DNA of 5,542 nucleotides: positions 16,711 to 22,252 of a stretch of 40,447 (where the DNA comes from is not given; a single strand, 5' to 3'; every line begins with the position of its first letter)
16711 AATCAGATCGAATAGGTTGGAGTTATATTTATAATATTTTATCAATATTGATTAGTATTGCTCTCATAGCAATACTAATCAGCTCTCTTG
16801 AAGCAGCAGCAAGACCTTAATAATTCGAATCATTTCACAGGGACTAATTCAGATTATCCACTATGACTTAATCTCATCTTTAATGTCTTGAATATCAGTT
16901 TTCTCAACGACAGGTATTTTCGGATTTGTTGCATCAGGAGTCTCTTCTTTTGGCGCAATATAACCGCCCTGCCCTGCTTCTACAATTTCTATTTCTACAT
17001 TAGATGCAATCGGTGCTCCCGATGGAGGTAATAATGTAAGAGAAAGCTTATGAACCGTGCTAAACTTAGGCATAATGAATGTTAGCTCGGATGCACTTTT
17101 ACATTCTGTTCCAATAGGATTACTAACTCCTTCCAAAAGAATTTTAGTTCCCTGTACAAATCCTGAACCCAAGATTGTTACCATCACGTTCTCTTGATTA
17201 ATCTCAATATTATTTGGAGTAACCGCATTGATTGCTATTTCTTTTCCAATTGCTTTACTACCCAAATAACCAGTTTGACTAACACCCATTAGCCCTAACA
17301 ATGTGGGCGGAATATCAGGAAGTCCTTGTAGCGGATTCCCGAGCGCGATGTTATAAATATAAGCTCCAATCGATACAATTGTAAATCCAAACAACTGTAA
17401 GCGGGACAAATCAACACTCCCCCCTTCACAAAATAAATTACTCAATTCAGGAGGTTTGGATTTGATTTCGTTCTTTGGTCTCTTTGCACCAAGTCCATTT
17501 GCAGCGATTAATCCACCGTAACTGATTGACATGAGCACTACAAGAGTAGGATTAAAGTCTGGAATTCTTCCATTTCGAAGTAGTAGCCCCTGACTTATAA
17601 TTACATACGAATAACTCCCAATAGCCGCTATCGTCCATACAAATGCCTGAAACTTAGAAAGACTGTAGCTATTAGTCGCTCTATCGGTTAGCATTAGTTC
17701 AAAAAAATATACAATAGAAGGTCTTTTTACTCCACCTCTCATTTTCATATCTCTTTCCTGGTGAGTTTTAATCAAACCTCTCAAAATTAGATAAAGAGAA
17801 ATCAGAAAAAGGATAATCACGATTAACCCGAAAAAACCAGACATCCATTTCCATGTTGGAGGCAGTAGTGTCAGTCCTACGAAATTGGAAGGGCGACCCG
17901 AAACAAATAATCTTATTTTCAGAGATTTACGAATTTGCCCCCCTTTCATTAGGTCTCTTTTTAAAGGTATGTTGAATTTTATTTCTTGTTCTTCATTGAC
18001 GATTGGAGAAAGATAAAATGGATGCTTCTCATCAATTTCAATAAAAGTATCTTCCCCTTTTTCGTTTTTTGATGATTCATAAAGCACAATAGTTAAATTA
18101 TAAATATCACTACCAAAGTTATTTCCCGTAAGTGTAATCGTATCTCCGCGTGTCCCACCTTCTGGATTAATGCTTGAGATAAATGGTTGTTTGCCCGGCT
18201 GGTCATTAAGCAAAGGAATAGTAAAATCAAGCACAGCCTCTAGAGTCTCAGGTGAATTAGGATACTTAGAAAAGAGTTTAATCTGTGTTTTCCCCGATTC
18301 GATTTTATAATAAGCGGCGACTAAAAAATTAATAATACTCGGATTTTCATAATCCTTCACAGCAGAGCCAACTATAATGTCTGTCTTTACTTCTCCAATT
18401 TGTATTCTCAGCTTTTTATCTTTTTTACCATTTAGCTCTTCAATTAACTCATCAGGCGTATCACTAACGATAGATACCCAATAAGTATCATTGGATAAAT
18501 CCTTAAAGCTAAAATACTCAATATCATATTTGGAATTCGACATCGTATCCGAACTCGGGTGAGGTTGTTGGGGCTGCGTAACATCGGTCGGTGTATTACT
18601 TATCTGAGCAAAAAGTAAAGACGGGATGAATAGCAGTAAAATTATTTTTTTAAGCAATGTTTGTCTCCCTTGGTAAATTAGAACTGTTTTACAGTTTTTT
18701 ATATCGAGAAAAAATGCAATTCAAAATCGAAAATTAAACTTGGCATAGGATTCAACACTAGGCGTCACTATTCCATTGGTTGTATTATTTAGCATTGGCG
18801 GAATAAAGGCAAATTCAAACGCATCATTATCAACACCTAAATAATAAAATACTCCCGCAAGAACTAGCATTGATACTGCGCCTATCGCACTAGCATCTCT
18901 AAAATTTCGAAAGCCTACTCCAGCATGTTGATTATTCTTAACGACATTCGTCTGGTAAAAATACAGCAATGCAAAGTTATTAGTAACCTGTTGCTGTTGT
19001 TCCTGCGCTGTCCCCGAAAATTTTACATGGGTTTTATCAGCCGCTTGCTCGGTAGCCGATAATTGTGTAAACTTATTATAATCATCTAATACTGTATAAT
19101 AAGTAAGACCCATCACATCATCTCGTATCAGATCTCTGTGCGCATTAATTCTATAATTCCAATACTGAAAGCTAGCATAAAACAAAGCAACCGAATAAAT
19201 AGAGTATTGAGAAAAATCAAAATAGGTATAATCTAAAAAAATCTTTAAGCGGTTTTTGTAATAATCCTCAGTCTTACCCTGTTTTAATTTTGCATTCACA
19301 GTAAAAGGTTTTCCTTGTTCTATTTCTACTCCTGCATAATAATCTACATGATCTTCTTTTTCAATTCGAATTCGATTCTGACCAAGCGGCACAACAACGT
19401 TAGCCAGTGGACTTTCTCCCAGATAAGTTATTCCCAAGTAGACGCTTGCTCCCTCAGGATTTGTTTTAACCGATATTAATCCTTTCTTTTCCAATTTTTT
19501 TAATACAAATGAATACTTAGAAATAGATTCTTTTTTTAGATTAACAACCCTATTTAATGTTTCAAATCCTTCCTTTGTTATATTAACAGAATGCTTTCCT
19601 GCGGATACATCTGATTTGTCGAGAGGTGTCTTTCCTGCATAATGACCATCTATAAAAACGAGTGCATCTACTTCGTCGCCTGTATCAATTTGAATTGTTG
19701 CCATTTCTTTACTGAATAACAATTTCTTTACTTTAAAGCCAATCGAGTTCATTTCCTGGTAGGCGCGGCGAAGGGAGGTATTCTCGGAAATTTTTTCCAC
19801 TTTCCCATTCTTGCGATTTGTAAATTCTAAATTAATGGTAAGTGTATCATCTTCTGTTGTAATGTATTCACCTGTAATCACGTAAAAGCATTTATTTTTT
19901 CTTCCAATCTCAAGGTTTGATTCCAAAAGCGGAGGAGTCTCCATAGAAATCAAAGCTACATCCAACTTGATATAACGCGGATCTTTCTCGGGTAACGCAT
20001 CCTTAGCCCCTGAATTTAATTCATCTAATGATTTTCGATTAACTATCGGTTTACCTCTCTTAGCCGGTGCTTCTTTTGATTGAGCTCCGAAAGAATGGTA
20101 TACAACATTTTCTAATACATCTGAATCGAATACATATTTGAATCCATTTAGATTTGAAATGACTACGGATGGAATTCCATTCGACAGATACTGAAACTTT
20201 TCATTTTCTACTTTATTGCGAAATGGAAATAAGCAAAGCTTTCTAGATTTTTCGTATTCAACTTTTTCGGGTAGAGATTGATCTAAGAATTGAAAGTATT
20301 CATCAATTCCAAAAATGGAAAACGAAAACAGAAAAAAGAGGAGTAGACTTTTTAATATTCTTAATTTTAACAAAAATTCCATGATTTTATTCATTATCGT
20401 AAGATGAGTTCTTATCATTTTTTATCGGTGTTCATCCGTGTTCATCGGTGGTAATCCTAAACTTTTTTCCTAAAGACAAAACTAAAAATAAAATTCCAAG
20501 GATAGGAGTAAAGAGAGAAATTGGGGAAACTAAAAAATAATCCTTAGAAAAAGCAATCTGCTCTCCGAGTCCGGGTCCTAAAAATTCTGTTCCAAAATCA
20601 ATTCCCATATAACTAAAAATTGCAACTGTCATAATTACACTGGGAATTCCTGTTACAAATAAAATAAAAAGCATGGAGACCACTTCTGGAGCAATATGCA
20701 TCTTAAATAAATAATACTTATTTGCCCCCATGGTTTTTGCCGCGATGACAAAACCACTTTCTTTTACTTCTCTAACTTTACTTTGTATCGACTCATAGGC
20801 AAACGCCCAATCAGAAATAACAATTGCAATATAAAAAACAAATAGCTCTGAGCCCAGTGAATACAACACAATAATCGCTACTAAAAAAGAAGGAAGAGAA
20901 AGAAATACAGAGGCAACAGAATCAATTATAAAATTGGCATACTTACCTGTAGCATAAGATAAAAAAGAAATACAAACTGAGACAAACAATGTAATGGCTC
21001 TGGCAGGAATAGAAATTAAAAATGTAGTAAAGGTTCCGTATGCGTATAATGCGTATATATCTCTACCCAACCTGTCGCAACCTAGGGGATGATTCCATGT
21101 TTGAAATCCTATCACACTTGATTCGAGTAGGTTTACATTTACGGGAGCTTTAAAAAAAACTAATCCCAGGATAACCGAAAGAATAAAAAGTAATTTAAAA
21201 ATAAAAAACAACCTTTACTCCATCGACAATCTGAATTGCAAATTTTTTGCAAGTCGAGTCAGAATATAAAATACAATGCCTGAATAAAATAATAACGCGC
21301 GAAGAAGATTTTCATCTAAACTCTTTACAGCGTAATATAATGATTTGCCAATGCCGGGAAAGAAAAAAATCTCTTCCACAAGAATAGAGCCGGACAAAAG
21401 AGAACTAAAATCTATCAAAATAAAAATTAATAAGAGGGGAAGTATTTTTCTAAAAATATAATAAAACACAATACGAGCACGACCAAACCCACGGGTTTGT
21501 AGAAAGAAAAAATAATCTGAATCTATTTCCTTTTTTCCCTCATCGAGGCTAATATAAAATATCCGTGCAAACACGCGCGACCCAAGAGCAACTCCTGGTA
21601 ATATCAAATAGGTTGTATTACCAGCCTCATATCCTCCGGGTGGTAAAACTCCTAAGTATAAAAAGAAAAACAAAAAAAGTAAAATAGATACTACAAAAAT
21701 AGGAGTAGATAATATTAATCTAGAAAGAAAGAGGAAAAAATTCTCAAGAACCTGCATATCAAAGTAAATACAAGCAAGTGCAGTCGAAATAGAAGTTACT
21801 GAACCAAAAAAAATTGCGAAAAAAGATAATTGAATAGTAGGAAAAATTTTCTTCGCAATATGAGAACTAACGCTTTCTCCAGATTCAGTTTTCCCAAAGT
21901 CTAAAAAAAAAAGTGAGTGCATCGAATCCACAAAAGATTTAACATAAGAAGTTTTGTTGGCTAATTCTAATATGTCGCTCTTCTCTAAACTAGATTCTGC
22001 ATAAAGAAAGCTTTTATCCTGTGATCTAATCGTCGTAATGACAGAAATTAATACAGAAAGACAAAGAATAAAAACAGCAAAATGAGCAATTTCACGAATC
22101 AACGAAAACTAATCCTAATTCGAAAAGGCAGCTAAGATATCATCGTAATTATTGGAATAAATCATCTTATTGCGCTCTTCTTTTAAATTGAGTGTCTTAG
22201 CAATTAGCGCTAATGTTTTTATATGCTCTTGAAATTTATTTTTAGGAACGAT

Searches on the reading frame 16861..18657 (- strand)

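Call 79: search_protein_families(library=pfam, proteins=[window:16861-18657:-], max_evalue=0.001)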
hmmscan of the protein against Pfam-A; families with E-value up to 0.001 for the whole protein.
window:16861-18657:- (598 aa): 1 family
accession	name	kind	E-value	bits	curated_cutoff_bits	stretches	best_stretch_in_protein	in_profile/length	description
PF01833.30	TIG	-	5.1e-09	36.4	20.9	1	158-191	1-36/84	IPT/TIG domain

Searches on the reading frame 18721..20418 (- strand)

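Call 79: search_protein_families(library=pfam, proteins=[window:18721-20418:-], max_evalue=0.001)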
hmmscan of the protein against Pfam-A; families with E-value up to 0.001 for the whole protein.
window:18721-20418:- (565 aa): 1 family
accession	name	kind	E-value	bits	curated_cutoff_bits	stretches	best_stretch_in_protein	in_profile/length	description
PF08308.17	PEGA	-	3.7e-31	107.3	20.8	2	313-381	2-70/71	PEGA domain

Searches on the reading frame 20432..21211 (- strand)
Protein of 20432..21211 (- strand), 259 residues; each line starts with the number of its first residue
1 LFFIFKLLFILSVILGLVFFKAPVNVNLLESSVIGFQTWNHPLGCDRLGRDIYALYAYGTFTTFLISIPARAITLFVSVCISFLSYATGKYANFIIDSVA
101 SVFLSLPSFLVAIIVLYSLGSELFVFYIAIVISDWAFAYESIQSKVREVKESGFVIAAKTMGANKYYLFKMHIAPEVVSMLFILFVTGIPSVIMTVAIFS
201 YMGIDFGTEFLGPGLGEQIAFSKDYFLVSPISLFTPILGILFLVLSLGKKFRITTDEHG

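Call 79: search_protein_families(library=pfam, proteins=[window:20432-21211:-], max_evalue=0.001)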
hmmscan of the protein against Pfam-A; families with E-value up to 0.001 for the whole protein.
window:20432-21211:- (259 aa): 1 family
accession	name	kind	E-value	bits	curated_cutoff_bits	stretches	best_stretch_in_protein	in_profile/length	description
PF00528.27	BPD_transp_1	-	2.3e-11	44.2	26.4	1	87-243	11-172/184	Binding-protein-dependent transport system inner membrane component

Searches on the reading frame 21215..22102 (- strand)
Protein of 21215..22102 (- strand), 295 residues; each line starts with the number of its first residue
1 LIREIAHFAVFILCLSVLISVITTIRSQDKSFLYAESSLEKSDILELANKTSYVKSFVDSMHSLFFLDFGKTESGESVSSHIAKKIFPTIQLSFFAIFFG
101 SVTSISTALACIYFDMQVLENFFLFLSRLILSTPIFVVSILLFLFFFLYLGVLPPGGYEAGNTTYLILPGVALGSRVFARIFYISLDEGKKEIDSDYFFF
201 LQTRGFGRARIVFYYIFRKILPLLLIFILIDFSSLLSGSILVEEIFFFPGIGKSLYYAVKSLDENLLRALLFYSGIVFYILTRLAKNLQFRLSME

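Call 79: search_protein_families(library=pfam, proteins=[window:21215-22102:-], max_evalue=0.001)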
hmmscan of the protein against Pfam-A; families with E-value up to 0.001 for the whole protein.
window:21215-22102:- (295 aa): 1 family
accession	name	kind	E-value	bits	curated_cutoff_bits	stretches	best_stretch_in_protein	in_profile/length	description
PF00528.27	BPD_transp_1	-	9.8e-14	51.9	26.4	1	113-282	10-172/184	Binding-protein-dependent transport system inner membrane component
